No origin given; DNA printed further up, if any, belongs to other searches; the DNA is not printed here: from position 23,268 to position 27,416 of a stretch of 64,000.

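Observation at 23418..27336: The divergently transcribed 1266-aa protein shares the MP N-terminal module, then continues as a roughly 1000-aa low-complexity tail coupled to PadR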

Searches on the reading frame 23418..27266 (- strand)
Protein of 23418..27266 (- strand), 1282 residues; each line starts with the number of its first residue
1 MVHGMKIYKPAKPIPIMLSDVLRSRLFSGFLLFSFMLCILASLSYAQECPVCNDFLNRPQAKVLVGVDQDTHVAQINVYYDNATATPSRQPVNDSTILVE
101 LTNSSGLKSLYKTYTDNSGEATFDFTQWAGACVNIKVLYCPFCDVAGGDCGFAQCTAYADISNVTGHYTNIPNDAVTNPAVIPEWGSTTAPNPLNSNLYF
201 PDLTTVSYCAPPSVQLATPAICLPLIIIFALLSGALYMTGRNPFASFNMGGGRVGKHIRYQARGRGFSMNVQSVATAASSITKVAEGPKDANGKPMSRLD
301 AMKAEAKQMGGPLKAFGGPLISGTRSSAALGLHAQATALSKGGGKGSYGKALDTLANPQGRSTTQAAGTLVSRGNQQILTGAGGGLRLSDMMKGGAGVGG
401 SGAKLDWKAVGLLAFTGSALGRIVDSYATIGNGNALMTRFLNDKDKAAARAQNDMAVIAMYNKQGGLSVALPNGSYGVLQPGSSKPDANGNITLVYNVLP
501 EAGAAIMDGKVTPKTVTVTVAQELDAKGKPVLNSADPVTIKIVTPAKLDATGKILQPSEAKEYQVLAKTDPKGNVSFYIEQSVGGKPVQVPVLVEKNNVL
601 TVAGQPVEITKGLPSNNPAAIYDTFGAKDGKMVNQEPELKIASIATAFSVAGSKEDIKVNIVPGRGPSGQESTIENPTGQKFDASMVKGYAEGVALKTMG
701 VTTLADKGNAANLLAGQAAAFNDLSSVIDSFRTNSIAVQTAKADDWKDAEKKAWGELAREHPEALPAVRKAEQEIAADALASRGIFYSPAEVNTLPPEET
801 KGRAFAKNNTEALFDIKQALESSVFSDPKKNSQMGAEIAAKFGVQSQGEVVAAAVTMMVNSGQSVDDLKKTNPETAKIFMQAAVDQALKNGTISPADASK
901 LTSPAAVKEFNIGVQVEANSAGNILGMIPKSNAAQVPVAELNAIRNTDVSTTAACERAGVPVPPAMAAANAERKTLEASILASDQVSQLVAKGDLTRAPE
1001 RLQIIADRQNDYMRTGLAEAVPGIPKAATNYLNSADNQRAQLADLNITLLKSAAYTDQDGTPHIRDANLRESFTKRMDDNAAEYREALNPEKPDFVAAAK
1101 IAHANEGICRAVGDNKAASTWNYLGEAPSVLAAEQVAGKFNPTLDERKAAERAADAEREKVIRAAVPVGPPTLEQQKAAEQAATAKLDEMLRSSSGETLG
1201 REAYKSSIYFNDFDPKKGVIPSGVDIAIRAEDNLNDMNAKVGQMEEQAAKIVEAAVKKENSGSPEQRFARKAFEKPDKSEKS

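Call 7: search_protein_families(library=pfam, proteins=[window:23418-27266:-], max_evalue=0.1)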
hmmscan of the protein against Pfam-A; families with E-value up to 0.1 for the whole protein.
window:23418-27266:- (1282 aa): 1 family
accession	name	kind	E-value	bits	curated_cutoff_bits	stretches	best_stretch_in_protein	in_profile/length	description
PF05688.17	BIg21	-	0.075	14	27.4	0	90-131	39-82/109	Bacterial Immunoglobulin-like 21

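Call 9: find_homologous_proteins(query=window:23418-27266:-, max_evalue=0.001)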
Query window:23418-27266:- (1282 aa): 31 proteins with E <= 0.001 among 8000 candidates.
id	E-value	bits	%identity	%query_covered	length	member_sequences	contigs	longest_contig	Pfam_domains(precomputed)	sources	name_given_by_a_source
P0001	0.0e+0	2051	100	72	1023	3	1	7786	-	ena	-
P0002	0.0e+0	1414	56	98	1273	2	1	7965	-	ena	-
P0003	1.1e-112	396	31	86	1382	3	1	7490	-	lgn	-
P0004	1.4e-106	376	43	42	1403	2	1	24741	-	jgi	jgi:hypothetical protein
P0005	2.5e-83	299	38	39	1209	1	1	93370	-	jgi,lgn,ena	-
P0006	5.6e-81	291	36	42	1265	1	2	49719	-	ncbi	-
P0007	4.6e-79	285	35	39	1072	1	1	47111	-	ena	-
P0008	5.6e-79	285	37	39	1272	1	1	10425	-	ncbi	-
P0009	1.8e-75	273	46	21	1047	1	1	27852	-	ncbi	-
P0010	3.5e-75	272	44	25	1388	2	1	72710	-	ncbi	-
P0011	5.9e-74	268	36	41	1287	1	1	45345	-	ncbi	ncbi:MAG: hypothetical protein ABID61_02915 [Candidatus Micrarchaeota archaeon]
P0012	2.2e-72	263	34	38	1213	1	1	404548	-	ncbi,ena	-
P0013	1.4e-71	260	46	20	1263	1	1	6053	-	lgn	-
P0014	1.4e-71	260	40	28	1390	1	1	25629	-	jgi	jgi:hypothetical protein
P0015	1.4e-69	253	36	34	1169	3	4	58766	-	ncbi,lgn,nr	ncbi:MAG: hypothetical protein ABIJ10_07340 [Candidatus Micrarchaeota archaeon]|nr:hypothetical prot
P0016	7.8e-69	251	35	39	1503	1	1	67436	-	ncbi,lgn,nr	ncbi:MAG: hypothetical protein PHV13_03050 [Candidatus ainarchaeum sp.]|nr:hypothetical protein [Can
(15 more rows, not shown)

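Call 14: find_related_loci(query=A1, collection=genome_contigs, flank=10000)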
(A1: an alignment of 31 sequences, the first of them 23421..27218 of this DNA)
Query A1 (1266 aa) in genome_contigs; peptide patterns used: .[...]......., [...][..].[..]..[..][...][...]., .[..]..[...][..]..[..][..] (x = any residue, [..] = any of these).
152 stretches matched a pattern; 50 encode a relative of the query (tblastn E <= 1e-3); 50 distinct loci.
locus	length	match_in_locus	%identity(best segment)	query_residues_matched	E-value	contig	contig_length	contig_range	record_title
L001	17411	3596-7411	56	1-1258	0e+0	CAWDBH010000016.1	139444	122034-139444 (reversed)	MAG: uncultured Candidatus Micrarchaeota archaeon isolate MFD01689.bin.2.62 genome assembly, contig: contig_51365, whole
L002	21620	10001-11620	36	33-574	7e-83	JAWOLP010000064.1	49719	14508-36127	MAG: Candidatus Micrarchaeia archaeon isolate bin_281 c_000028115005, whole genome shotgun sequence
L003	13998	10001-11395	36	7-489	1e-82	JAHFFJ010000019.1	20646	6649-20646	MAG: Candidatus Micrarchaeota archaeon isolate nzgw29 NODE_1549_length_20647_cov_3.859934, whole genome shotgun sequence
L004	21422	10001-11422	34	16-507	2e-77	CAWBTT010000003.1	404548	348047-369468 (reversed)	MAG: uncultured Candidatus Micrarchaeota archaeon isolate MFD03804.bin.2.25 genome assembly, contig: contig_19076, whole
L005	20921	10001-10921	44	14-329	2e-76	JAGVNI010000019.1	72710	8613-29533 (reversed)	MAG: archaeon isolate DeMMO3_13 c_000000023996, whole genome shotgun sequence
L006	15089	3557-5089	36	12-531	3e-76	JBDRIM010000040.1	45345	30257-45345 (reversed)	MAG: Candidatus Micrarchaeota archaeon isolate MEGAHIT-group-1.587 k141_12790386, whole genome shotgun sequence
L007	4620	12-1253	37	41-474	4e-74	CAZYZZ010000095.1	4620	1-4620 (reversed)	MAG TPA_asm: Candidatus Micrarchaeota archaeon isolate binchicken_co334_56 genome assembly, contig: NODE_38773_length_46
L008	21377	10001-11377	35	28-494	1e-72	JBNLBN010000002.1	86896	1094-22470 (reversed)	MAG: Candidatus Micrarchaeia archaeon isolate C2.bin.27.permissive NODE_2_length_86896_cov_4.042940, whole genome shotgu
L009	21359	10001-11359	36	21-453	9e-72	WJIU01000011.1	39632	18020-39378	MAG: Candidatus Micrarchaeota archaeon isolate Bin_091 k141_428537, whole genome shotgun sequence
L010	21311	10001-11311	36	9-434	8e-71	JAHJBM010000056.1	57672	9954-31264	MAG: Candidatus Micrarchaeota archaeon isolate Modern_marine.mb.254 Modern_marine.mb.254_k141_1486419, whole genome shot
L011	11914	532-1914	36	20-449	3e-70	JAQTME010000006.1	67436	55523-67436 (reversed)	MAG: Candidatus ainarchaeum sp. isolate STA_33 NODE_810_length_67436_cov_3.647090_Sandtown_A, whole genome shotgun seque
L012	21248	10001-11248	36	32-474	8e-68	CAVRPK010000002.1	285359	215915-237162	MAG: uncultured Candidatus Micrarchaeota archaeon isolate MFD03804.bin.2.26 genome assembly, contig: contig_63928, whole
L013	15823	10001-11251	36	32-475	3e-67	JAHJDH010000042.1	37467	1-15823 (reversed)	MAG: Candidatus Micrarchaeota archaeon isolate Modern_marine.mb.41 Modern_marine.mb.41_k141_2460910, whole genome shotgu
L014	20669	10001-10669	45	32-264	7e-67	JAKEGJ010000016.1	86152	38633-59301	MAG: Candidatus Micrarchaeota archaeon isolate PMV_4.13 PMV_4.13.k101_2900469, whole genome shotgun sequence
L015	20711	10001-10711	45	31-277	2e-65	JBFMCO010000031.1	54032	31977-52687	MAG: Candidatus Micrarchaeota archaeon isolate MAG195 MAG195_31, whole genome shotgun sequence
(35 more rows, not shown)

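Call 30: search_protein_families(library=ncbifam, proteins=[window:23418-27218:-], max_evalue=0.1)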
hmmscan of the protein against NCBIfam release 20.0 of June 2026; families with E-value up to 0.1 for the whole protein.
window:23418-27218:- (1266 aa): 0 families

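Call 83: search_protein_families(library=pfam, alignment_id=A1, max_evalue=0.1)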
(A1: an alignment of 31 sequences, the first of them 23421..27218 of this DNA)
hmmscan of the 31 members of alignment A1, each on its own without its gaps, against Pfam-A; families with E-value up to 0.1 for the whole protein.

A. member 1, window:23421-27218:- (1266 aa): 1 family
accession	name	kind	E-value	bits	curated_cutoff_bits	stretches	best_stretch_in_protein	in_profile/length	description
PF05688.17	BIg21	-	0.072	14.1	27.4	0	74-115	39-82/109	Bacterial Immunoglobulin-like 21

B. families by the number of members that match (of 31 scanned): 3 families
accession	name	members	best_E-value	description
PF05518.16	Totivirus_coat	1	0.017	Totivirus coat protein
PF09298.16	FAA_hydrolase_N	1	0.018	Fumarylacetoacetase N-terminal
PF05688.17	BIg21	1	0.072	Bacterial Immunoglobulin-like 21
